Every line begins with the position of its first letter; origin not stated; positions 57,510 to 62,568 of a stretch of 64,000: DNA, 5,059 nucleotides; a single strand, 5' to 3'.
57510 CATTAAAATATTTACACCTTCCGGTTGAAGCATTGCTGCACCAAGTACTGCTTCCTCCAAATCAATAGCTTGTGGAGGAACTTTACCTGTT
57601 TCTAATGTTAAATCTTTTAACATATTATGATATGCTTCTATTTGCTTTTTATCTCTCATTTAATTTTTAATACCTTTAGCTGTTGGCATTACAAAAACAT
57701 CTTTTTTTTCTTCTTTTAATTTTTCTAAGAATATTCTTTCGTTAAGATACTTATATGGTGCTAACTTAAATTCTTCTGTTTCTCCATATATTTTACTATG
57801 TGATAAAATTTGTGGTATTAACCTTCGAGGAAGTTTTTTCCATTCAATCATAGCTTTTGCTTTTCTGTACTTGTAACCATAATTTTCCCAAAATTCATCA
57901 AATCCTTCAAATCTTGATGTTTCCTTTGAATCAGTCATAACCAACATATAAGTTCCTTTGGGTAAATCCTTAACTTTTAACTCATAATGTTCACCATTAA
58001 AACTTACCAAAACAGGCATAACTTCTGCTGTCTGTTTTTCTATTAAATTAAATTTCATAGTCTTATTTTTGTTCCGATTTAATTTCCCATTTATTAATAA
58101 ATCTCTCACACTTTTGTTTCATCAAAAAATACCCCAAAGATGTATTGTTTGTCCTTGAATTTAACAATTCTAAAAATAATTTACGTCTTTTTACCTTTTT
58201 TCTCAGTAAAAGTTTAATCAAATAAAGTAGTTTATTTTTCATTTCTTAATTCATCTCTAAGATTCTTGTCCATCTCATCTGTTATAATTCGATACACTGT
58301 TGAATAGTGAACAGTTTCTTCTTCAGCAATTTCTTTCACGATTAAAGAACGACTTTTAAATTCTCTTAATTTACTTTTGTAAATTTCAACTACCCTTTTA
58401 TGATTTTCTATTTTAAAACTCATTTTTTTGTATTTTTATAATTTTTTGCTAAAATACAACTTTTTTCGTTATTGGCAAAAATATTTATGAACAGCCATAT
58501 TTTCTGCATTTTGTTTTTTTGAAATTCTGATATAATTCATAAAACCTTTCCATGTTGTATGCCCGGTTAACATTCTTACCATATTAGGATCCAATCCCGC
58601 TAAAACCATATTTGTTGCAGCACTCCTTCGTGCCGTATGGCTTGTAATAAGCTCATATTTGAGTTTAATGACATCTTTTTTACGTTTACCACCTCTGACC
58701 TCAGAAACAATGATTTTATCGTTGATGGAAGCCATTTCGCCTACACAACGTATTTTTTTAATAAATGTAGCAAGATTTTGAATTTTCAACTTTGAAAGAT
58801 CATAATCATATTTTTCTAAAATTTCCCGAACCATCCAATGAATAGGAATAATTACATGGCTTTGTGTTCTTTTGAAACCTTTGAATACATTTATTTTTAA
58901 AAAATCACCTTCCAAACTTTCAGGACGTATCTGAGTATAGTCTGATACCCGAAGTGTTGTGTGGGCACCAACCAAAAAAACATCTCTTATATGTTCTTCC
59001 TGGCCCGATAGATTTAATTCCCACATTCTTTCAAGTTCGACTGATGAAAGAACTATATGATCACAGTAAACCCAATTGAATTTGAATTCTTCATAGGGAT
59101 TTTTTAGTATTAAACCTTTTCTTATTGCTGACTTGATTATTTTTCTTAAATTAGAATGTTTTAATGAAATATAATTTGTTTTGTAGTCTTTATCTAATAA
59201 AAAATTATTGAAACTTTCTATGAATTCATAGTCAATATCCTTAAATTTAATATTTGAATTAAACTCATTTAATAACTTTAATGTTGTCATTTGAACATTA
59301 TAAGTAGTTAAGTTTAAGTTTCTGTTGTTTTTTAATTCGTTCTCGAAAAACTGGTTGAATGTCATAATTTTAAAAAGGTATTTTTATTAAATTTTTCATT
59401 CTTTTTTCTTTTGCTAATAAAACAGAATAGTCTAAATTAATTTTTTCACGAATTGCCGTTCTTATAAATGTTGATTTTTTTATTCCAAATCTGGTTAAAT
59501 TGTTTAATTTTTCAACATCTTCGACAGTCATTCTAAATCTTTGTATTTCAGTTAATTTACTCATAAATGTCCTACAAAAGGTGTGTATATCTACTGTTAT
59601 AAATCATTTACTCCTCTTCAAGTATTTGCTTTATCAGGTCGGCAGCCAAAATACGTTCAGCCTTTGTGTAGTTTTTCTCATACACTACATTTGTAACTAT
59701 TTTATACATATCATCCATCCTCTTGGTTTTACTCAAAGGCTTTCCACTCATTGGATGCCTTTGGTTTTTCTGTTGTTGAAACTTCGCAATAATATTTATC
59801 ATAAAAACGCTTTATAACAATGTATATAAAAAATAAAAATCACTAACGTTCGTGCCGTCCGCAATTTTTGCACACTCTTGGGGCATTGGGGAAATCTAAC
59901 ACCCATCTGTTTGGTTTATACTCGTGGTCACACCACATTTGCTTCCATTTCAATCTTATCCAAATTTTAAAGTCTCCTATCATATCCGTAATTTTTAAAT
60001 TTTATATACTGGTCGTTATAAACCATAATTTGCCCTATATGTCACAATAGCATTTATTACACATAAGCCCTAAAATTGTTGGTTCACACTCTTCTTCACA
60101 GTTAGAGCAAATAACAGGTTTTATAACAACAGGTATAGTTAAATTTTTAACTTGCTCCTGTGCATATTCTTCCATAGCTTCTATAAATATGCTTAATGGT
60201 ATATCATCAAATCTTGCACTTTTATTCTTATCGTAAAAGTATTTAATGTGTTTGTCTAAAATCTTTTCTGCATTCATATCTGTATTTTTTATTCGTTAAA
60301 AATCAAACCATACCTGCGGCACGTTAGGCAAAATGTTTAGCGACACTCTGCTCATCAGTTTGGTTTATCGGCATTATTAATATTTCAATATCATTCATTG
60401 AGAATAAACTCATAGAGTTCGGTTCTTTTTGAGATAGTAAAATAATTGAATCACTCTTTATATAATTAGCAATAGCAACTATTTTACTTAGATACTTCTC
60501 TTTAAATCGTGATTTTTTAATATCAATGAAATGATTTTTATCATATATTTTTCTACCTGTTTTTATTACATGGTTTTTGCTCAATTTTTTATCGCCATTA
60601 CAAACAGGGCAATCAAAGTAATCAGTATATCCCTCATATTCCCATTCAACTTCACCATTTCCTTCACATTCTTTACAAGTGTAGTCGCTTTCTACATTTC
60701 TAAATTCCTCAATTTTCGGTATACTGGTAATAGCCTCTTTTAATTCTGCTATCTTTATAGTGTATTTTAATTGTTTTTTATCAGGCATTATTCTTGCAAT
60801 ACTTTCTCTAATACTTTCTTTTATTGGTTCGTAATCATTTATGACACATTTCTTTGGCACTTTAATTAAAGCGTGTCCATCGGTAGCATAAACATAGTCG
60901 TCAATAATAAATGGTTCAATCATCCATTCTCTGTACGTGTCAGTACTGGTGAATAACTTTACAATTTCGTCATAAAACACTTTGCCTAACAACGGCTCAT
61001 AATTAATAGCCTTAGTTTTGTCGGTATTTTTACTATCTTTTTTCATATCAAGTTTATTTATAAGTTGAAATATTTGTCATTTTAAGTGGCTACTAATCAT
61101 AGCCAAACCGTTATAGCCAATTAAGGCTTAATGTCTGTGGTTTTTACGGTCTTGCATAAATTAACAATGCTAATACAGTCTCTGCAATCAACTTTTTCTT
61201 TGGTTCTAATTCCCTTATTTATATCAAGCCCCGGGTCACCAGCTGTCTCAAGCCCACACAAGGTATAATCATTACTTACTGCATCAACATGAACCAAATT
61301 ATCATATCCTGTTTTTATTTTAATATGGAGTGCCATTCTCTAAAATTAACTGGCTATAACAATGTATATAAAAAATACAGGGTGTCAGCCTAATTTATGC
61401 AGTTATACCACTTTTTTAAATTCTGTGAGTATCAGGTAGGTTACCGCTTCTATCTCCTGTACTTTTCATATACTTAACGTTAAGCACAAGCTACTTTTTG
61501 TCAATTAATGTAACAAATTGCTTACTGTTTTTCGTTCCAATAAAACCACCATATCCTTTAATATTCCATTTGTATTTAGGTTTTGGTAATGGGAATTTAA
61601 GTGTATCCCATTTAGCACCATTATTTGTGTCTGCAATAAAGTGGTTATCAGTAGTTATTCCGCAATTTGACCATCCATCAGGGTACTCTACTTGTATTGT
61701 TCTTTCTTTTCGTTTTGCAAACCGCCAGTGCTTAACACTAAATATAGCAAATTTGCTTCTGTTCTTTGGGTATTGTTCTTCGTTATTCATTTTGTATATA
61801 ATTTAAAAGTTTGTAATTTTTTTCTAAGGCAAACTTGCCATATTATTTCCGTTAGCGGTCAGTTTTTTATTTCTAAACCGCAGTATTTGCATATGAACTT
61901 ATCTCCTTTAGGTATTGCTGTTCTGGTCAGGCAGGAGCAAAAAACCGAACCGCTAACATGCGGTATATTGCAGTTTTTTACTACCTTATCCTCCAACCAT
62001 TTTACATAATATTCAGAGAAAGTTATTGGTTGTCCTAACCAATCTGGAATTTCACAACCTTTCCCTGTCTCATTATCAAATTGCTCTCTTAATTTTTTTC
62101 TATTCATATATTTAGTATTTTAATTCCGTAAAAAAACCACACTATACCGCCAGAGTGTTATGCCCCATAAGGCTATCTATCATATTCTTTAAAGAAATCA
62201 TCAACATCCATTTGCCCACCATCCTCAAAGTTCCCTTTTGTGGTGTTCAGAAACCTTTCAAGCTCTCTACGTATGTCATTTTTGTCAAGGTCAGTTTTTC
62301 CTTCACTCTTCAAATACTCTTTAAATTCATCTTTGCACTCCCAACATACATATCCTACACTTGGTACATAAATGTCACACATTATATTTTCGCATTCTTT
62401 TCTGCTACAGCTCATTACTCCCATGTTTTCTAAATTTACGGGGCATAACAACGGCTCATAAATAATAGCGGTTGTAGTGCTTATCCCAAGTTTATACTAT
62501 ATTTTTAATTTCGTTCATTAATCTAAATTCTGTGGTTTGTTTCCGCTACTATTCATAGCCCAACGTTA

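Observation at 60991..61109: Four-copy 80-120 bp linker between units, with two hairpins and a fossil N-terminal coding segment (..AI[NIK]YEPL)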

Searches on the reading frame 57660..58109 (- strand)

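Call 34: search_protein_families(library=ncbifam, proteins=[window:57660-58109:-], max_evalue=0.01)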
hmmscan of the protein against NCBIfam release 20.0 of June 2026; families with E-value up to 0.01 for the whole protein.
window:57660-58109:- (149 aa): 1 family
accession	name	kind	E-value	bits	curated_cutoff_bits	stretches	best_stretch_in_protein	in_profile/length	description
NF050177.1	TapA_OM_Porphy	equivalog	3.4e-05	22.8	500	1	33-62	505-534/544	TapA/TapC family T9SS-dependent outer membrane protein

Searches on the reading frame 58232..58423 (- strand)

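Call 34: search_protein_families(library=ncbifam, proteins=[window:58232-58423:-], max_evalue=0.01)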
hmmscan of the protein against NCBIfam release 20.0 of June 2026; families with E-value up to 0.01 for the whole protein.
window:58232-58423:- (63 aa): 1 family
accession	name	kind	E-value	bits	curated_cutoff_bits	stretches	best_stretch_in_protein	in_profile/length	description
TIGR02395.1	rpoN_sigma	equivalog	0.0064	15.6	277.35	1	24-49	321-346/434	RNA polymerase factor sigma-54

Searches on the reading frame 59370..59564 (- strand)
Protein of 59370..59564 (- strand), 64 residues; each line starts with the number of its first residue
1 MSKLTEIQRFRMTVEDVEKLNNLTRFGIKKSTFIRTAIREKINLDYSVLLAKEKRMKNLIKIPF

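Call 34: search_protein_families(library=ncbifam, proteins=[window:59370-59564:-], max_evalue=0.01)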
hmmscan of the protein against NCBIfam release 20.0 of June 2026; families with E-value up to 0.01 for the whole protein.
window:59370-59564:- (64 aa): 0 families

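Call 68: search_protein_families(library=phrogs, proteins=[window:59370-59564:-], max_evalue=0.001)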
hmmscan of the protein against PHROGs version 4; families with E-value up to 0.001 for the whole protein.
window:59370-59564:- (64 aa): 1 family
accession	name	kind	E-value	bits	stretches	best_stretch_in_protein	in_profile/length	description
phrog_25647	-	unknown function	5.8e-06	27.2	1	1-57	1-57/67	-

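Call 94: find_related_loci(query=A5, collection=viral_contigs, flank=6000)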
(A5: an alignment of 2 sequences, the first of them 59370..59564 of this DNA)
Query A5 (64 aa) in viral_contigs; peptide patterns used: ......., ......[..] (x = any residue, [..] = any of these).
104 stretches matched a pattern, but none encodes a relative of the query by tblastn (E <= 1e-3).

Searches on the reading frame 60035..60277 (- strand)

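Call 67: search_protein_families(library=pfam, proteins=[window:60035-60277:-], max_evalue=0.01)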
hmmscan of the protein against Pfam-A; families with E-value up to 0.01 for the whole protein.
window:60035-60277:- (80 aa): 1 family
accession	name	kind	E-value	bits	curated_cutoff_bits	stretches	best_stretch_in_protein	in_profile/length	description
PF20276.3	CTD1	-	0.0045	17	25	1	5-69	50-110/243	C-terminal domain 1 of the ABC-three component (ABC-3C) systems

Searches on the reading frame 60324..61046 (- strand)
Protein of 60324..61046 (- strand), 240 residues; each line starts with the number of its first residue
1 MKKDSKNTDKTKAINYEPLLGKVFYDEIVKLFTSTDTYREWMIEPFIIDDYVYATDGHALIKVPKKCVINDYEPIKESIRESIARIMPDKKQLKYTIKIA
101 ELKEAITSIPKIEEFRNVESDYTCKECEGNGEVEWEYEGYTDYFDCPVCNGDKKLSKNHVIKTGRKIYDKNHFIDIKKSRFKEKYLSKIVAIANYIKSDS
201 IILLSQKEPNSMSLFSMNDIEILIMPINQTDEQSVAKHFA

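Call 5: search_protein_families(library=pfam, proteins=[window:60324-61046:-], max_evalue=0.01)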
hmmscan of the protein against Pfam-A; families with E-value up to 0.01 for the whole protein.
window:60324-61046:- (240 aa): 2 families
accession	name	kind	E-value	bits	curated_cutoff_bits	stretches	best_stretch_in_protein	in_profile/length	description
PF15777.11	Anti-TRAP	-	0.0011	19.4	32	1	122-155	11-42/59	Tryptophan RNA-binding attenuator protein inhibitory protein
PF00684.25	DnaJ_CXXCXGXG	-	0.0075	16.9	32.7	0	122-157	16-55/65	DnaJ central domain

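Call 24: find_encoding_contigs(protein=window:60324-61046:-, flank=10000, max_places=10)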
Protein window:60324-61046:- (240 aa): 1 contig read that carries it; 1 place shown.
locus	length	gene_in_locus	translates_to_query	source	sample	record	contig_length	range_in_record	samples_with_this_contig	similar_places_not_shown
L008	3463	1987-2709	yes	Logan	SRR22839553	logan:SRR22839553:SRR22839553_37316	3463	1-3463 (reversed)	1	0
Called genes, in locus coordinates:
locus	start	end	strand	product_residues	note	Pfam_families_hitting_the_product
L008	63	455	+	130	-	-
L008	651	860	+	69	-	-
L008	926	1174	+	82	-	-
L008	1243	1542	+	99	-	-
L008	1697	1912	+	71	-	-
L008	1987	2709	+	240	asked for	-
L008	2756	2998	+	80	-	-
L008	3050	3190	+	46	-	-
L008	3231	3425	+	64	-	-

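Call 68: search_protein_families(library=phrogs, proteins=[window:60324-61046:-], max_evalue=0.001)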
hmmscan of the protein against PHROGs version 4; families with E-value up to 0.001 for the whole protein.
window:60324-61046:- (240 aa): 2 families
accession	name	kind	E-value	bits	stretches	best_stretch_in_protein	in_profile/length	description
phrog_20807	-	unknown function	8.4e-47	160.6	1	27-235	8-216/222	-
phrog_37414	-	unknown function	5.2e-06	27.3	1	29-169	6-150/204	-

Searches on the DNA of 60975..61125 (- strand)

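Call 32: search_dna_similar(query=window:60975-61125:-, collection=phages, mode=distant, max_evalue=0.001, max_rows=40)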
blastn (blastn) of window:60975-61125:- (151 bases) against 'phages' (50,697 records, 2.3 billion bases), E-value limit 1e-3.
No match.

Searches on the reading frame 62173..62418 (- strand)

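Call 68: search_protein_families(library=phrogs, proteins=[window:62173-62418:-], max_evalue=0.001)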
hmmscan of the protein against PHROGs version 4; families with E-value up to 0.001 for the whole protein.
window:62173-62418:- (81 aa): 1 family
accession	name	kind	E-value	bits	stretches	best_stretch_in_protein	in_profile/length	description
phrog_22735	-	unknown function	8.2e-13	49.5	1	1-62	3-52/72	-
